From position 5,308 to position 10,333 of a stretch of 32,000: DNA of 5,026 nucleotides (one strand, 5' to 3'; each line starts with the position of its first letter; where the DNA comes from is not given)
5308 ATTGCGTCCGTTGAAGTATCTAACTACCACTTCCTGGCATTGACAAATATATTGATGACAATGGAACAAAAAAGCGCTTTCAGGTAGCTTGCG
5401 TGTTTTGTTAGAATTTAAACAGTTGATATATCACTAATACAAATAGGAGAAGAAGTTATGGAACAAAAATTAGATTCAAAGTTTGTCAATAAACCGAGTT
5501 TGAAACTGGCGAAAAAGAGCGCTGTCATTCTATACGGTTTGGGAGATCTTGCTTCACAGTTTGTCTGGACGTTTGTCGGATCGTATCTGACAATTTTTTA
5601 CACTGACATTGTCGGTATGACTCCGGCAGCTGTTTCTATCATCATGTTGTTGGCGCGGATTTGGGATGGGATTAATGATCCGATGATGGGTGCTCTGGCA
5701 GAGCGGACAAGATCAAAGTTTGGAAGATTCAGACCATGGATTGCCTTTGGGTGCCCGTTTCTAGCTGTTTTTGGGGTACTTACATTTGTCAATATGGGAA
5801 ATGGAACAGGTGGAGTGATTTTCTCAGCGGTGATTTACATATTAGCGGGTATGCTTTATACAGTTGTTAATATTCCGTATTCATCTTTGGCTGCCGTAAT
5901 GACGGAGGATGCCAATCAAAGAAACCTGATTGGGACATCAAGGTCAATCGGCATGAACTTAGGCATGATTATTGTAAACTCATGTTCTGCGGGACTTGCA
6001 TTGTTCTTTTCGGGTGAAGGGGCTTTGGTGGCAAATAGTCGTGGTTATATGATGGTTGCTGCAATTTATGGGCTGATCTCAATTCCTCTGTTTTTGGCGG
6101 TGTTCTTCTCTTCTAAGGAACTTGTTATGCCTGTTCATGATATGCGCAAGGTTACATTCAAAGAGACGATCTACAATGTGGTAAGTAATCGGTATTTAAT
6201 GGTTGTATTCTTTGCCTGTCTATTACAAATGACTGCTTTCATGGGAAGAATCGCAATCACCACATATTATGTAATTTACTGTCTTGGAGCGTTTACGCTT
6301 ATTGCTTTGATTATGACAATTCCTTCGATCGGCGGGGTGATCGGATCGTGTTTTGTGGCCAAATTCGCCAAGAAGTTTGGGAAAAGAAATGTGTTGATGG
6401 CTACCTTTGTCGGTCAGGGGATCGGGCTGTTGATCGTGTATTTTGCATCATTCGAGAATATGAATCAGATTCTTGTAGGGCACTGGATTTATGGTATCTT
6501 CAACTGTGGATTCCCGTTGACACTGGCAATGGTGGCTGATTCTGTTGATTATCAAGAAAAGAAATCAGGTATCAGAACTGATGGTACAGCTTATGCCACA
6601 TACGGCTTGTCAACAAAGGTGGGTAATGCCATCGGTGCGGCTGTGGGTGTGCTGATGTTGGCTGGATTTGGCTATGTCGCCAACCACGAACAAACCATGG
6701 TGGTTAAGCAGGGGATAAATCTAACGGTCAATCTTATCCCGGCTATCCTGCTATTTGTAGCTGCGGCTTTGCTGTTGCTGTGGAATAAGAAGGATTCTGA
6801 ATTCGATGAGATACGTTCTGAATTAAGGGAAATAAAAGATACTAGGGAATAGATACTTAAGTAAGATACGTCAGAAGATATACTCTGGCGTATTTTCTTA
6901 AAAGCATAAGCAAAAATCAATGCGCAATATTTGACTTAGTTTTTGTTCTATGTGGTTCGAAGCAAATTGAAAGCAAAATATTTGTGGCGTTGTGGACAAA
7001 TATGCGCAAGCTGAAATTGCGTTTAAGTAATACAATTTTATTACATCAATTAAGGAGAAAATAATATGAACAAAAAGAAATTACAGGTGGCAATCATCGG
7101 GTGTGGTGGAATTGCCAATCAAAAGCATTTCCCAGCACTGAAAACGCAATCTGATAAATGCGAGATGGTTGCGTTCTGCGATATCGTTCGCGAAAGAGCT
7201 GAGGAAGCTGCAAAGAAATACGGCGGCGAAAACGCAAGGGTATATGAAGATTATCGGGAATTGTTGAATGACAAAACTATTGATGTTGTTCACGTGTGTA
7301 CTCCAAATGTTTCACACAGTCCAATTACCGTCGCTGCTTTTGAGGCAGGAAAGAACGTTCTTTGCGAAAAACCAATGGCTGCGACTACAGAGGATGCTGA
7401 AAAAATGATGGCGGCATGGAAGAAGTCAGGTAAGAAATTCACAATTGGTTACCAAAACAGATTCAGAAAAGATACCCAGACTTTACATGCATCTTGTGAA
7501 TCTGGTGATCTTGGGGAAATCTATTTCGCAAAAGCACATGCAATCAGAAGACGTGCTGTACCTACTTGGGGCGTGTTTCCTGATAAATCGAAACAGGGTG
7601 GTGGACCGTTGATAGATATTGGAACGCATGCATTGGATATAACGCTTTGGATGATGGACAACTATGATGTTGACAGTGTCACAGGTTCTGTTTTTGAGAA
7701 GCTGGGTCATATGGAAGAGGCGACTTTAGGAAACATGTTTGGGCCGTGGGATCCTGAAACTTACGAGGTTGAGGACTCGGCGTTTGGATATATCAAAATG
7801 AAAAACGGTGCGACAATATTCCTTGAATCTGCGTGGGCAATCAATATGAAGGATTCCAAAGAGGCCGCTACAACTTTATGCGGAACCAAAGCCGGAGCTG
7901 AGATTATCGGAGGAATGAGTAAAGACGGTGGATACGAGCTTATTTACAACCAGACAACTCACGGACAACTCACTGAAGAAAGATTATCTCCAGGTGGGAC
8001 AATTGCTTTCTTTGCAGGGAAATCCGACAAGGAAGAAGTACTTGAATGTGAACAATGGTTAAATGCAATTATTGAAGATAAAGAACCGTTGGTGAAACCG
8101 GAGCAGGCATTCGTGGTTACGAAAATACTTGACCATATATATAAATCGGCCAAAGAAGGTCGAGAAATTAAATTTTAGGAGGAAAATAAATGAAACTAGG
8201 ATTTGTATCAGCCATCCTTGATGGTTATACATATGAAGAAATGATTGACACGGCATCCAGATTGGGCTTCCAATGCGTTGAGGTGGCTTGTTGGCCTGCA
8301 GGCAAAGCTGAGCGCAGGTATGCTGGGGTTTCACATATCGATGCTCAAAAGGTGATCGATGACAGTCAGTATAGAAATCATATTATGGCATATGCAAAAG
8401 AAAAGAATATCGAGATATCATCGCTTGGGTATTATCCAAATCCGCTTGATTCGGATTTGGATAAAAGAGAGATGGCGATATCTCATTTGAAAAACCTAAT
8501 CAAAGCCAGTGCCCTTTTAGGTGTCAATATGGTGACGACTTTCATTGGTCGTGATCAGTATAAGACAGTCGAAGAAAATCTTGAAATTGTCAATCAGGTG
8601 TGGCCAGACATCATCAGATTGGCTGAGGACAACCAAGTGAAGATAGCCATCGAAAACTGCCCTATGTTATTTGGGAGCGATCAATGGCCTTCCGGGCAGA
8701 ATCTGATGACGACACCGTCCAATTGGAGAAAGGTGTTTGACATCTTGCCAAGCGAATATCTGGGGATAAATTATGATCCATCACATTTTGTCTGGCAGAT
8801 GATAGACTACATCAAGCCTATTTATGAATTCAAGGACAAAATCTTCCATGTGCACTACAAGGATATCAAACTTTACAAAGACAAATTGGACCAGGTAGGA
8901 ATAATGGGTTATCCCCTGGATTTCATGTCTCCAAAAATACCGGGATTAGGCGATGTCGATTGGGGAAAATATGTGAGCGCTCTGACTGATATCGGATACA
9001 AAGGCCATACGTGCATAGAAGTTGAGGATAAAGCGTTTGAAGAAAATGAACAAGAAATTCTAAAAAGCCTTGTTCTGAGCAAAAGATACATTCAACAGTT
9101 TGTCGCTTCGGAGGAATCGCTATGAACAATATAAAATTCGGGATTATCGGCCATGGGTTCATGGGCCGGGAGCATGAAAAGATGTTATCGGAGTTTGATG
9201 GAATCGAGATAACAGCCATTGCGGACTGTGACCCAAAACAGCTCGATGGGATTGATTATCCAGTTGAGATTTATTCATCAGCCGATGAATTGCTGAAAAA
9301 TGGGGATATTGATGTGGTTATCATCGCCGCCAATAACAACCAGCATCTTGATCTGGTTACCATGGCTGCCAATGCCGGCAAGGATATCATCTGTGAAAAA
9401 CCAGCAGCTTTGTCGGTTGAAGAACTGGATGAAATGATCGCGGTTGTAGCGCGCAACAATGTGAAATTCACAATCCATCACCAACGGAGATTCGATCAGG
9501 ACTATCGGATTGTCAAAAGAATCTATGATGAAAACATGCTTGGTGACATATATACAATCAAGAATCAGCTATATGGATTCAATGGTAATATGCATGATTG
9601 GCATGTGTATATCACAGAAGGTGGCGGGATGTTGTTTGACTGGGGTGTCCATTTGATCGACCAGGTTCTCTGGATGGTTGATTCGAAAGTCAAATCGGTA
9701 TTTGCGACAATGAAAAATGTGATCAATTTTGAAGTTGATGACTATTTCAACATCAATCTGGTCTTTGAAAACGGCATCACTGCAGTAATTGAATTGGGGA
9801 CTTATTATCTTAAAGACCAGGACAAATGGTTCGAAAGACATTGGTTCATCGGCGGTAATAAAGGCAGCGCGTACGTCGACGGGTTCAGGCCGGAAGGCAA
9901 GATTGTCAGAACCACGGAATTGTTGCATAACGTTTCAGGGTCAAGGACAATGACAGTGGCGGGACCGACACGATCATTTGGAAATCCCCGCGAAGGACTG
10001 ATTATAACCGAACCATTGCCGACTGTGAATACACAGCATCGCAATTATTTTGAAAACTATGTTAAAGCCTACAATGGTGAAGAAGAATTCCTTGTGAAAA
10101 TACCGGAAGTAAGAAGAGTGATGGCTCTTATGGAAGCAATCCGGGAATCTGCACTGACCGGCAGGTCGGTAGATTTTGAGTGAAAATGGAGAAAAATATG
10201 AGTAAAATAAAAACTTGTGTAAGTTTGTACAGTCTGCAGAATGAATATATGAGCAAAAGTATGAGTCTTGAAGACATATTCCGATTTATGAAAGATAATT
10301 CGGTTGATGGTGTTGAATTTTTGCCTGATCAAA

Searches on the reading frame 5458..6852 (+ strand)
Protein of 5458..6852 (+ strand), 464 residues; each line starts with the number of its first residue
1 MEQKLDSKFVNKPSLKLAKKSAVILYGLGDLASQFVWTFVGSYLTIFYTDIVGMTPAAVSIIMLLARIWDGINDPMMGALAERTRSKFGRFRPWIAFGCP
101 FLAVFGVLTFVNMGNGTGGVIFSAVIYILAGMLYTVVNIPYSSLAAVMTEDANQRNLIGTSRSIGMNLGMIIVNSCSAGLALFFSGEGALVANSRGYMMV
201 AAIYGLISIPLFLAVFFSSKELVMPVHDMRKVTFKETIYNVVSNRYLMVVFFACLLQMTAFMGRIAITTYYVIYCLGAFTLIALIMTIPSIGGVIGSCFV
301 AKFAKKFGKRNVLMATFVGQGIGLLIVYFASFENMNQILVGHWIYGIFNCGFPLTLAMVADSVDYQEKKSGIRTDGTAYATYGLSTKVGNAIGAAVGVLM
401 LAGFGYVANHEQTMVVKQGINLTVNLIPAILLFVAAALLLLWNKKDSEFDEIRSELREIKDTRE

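Call 36: search_protein_families(library=pfam, proteins=[window:5458-6852:+], max_evalue=0.00001)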
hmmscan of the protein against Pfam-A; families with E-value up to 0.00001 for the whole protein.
window:5458-6852:+ (464 aa): 3 families
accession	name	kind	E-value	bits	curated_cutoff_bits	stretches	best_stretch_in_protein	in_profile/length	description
PF13347.12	MFS_2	-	5.1e-83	279.4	27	1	25-441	1-422/427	MFS/sugar transport protein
PF07690.21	MFS_1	-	3.3e-19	69.4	33.4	1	254-445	2-176/347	Major Facilitator Superfamily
PF00083.30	Sugar_tr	-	1.4e-06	27.9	22.3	1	281-435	47-187/452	Sugar (and other) transporter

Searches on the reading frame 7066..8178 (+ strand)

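Call 36: search_protein_families(library=pfam, proteins=[window:7066-8178:+], max_evalue=0.00001)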
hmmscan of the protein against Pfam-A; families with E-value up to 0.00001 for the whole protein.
window:7066-8178:+ (370 aa): 3 families
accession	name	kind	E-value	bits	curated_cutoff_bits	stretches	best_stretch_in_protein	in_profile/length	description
PF01408.29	GFO_IDH_MocA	-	3e-32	112.3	24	1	7-129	2-120/120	Oxidoreductase family, NAD-binding Rossmann fold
PF02894.22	GFO_IDH_MocA_C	-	5.5e-21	75.8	22.9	1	145-369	5-217/218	Oxidoreductase family, C-terminal alpha/beta domain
PF22725.1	GFO_IDH_MocA_C3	-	9.7e-17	61.6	27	1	138-278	2-123/124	GFO/IDH/MocA C-terminal domain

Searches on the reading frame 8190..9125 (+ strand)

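Call 42: search_protein_families(library=ncbifam, proteins=[window:8190-9125:+], max_evalue=0.00001)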
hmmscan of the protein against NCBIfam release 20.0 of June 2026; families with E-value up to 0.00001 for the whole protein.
window:8190-9125:+ (311 aa): 3 families
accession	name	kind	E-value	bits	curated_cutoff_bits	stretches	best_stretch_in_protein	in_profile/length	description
TIGR04379.1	myo_inos_iolE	equivalog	1.3e-09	38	290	1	176-281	162-269/290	myo-inosose-2 dehydratase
NF041099.2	keto_glucon_epim_IolO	equivalog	7.1e-09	35.4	300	0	87-225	82-213/269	5-keto-L-gluconate epimerase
NF009689.0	PRK13210.1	subfamily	6.6e-07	28.8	200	1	9-303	13-277/286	L-ribulose-5-phosphate 3-epimerase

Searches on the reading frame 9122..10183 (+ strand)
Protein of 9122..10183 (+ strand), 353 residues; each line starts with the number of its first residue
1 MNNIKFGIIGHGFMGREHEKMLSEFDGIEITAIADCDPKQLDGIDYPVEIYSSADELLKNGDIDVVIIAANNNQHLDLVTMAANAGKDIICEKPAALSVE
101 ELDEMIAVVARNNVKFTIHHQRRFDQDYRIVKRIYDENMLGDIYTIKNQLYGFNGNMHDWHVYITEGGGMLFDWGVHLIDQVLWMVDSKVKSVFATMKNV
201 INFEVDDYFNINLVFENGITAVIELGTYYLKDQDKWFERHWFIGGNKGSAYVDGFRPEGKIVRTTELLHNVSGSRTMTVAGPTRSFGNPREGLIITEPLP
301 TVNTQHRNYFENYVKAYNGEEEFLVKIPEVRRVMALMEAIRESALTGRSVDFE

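Call 42: search_protein_families(library=ncbifam, proteins=[window:9122-10183:+], max_evalue=0.00001)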
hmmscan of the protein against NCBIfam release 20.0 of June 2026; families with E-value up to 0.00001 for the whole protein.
window:9122-10183:+ (353 aa): 8 families
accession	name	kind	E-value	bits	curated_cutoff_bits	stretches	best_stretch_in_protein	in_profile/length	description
TIGR04380.1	myo_inos_iolG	equivalog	1.4e-42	145.7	355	1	4-226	2-230/330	inositol 2-dehydrogenase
NF040723.1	UDP-GlcNAcDh_Arch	equivalog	2.2e-35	122.6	450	1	4-253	1-238/302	UDP-N-acetylglucosamine 3-dehydrogenase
NF008607.0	PRK11579.1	subfamily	7.1e-32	110.7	330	1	2-344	3-337/346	oxidoreductase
NF052679.1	InsChiInosDhIolG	equivalog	6.1e-21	74.8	540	1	3-196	2-195/343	bifunctional inositol 2-dehydrogenase/D-chiro-inositol 1-dehydrogenase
NF007574.0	PRK10206.1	equivalog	7.6e-17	61.4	352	1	48-228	51-228/345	oxidoreductase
NF052479.1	LevoglcsnDh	equivalog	1.2e-16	60.4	650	1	1-202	1-217/386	levoglucosan dehydrogenase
NF058563.1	BT_2159_fam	equivalog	1.2e-14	54.1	650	1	4-230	1-227/350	disaccharide 3-dehydrogenase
NF041392.1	XylDh_Gfo6_Halo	equivalog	7.9e-14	51.2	350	1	61-222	81-251/350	D-xylose 1-dehydrogenase Gfo6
